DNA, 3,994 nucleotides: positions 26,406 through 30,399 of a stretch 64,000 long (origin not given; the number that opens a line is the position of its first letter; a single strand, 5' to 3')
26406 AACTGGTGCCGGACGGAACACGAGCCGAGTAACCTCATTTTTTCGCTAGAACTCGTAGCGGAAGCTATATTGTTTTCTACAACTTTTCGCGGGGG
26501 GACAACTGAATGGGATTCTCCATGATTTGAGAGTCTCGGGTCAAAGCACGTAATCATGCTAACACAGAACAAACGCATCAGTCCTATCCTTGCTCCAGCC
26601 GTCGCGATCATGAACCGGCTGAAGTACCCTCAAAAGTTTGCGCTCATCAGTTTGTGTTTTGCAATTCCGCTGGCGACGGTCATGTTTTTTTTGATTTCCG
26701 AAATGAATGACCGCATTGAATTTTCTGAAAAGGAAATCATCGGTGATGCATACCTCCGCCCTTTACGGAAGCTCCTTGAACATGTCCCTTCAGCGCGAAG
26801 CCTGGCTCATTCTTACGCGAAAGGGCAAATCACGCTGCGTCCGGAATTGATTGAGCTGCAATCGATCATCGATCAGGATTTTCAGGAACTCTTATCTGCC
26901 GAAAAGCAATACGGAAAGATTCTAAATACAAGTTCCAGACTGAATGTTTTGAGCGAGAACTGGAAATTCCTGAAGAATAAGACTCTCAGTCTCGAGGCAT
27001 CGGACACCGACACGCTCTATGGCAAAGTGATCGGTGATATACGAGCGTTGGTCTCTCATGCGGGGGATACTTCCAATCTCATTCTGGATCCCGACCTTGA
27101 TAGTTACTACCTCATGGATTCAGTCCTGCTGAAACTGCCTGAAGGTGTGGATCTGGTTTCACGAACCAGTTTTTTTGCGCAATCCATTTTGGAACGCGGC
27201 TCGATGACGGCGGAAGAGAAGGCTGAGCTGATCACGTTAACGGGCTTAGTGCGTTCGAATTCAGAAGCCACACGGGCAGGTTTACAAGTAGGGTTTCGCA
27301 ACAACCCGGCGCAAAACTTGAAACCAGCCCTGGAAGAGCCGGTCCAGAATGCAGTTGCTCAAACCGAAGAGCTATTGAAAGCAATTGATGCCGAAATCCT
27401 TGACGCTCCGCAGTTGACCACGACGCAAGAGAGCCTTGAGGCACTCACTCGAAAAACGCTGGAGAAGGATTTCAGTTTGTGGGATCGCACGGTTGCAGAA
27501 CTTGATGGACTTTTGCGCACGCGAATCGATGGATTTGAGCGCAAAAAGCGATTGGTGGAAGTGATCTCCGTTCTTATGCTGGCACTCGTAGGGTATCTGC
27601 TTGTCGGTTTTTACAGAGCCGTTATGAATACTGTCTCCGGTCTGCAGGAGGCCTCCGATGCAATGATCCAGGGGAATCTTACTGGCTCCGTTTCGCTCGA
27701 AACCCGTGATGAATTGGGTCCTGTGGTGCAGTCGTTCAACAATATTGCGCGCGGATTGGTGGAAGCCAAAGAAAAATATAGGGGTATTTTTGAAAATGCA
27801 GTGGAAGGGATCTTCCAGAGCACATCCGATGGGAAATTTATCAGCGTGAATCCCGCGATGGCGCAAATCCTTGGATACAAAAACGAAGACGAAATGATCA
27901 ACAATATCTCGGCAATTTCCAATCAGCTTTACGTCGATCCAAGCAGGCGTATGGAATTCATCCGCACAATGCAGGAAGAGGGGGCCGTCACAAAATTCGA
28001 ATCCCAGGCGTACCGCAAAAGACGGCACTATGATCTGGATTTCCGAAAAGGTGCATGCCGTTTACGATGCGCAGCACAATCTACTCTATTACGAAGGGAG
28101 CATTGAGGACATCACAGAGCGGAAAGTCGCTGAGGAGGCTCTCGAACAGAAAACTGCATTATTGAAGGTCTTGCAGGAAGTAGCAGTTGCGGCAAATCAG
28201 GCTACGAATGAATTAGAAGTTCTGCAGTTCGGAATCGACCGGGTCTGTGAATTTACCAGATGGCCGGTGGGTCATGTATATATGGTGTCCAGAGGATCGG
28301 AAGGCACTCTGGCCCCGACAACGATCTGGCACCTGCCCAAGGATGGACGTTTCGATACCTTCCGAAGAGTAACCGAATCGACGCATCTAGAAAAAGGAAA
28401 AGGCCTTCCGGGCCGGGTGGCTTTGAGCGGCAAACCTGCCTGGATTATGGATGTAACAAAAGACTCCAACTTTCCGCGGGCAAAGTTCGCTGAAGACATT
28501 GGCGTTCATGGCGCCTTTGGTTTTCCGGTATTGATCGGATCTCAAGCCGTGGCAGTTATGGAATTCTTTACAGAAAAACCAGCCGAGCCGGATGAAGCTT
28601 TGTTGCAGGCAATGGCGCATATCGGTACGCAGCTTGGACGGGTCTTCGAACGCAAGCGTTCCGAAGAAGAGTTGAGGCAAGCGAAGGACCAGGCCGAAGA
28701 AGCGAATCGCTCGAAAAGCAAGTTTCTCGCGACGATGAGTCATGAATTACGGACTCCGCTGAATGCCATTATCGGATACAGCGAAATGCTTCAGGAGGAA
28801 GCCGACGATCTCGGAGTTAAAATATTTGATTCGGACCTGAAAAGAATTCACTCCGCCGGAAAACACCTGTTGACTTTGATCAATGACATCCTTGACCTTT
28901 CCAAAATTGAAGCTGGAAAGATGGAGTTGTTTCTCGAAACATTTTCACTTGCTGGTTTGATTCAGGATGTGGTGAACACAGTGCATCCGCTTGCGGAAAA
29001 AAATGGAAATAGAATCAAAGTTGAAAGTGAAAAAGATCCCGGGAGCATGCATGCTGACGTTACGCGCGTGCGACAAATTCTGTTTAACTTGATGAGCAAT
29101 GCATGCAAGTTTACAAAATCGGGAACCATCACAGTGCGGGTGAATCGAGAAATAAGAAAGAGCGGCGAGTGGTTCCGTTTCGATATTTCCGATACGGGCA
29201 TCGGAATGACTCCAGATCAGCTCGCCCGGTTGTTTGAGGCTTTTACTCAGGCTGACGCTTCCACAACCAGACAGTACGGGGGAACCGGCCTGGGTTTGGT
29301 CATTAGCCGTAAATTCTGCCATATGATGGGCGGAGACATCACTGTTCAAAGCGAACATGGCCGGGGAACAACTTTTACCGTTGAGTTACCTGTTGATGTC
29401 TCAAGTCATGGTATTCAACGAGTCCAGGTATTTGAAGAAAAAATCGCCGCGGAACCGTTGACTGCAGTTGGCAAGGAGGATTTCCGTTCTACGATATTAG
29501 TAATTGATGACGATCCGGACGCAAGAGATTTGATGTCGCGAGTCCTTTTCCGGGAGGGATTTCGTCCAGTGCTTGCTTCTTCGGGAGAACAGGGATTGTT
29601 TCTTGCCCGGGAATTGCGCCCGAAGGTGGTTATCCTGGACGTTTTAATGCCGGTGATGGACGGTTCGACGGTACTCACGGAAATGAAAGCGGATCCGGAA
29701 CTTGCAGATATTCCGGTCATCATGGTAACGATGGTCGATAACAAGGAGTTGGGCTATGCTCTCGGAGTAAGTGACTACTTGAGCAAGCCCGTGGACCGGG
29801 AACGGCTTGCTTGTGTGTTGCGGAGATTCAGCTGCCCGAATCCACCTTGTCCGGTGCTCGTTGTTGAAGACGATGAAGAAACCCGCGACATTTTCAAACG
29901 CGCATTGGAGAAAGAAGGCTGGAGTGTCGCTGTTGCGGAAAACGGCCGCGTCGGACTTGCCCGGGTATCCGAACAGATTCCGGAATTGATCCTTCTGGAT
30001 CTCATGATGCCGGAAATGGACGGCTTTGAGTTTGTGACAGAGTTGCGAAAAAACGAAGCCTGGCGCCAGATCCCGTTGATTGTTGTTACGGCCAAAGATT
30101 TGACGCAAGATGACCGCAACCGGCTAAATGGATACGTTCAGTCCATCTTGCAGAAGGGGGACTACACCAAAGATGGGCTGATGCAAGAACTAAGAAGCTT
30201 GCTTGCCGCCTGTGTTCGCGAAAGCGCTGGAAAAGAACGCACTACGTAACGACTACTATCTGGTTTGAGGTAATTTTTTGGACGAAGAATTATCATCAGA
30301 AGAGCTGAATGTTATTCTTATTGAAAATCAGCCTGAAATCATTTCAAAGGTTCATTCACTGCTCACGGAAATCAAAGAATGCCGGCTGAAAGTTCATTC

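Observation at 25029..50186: Near-identical sigma-54 promoter motifs (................) in front of a receiver gene and a secreted-protein operon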

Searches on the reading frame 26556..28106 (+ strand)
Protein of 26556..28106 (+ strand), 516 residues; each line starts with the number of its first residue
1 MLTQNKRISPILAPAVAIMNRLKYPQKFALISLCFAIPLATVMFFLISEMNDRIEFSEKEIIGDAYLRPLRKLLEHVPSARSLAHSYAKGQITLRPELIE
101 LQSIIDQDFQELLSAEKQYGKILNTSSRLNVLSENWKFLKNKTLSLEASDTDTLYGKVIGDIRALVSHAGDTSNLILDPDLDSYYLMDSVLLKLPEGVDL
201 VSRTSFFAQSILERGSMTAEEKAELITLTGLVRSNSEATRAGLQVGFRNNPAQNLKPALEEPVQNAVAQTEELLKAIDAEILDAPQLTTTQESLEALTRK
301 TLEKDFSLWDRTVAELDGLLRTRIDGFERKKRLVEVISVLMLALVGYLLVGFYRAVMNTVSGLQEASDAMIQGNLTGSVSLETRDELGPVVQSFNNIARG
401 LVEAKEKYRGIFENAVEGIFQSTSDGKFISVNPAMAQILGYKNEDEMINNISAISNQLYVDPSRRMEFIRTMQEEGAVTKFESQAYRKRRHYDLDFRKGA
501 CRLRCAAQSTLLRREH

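Call 43: search_protein_families(library=pfam, proteins=[window:26556-28106:+], max_evalue=0.00001)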
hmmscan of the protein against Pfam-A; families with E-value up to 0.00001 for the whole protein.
window:26556-28106:+ (516 aa): 2 families
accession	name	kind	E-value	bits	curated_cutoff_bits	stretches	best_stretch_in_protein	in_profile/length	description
PF13188.13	PAS_8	-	9e-09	35.4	21.8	1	406-455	1-50/65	PAS domain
PF00989.32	PAS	-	4.6e-06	27.1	22.6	0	406-451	1-46/113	PAS fold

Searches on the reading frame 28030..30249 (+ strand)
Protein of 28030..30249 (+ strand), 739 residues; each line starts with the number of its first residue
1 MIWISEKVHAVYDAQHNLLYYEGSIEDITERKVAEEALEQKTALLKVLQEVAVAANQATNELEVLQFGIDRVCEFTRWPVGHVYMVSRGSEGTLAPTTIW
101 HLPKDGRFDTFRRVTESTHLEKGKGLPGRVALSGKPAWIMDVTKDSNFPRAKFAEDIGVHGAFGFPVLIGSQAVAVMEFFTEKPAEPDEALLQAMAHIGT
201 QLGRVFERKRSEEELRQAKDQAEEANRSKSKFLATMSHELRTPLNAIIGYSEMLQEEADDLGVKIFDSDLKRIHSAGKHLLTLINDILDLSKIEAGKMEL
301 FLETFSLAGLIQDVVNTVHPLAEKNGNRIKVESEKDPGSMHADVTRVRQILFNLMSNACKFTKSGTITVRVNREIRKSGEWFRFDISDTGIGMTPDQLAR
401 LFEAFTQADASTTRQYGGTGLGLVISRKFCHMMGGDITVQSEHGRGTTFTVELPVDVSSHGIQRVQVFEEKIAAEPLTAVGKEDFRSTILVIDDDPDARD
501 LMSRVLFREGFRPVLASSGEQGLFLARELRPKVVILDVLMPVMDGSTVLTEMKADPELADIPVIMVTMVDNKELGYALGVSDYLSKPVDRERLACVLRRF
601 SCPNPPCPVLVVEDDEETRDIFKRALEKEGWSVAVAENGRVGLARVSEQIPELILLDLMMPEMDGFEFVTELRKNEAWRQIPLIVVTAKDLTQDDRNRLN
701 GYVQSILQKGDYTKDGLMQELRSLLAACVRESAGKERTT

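Call 44: search_protein_families(library=pfam, proteins=[window:28030-30249:+], max_evalue=0.00001)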
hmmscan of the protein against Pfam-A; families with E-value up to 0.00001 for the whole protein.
window:28030-30249:+ (739 aa): 5 families
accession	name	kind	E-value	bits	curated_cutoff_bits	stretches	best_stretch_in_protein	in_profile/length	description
PF00072.30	Response_reg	-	1.2e-43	148.2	30.2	2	489-594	1-107/111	Response regulator receiver domain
PF02518.31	HATPase_c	-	6.6e-33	113.9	26.4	1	343-456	2-110/111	Histidine kinase-, DNA gyrase B-, and HSP90-like ATPase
PF00512.31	HisKA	-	2.2e-21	76.1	26.9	1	228-296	1-66/66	His Kinase A (phospho-acceptor) domain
PF13185.12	GAF_2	-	2.4e-11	44.4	28.6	1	59-206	2-135/136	GAF domain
PF22922.2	GAF_NLP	-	4.4e-07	30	24.1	1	104-185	65-150/175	NLP protein GAF domain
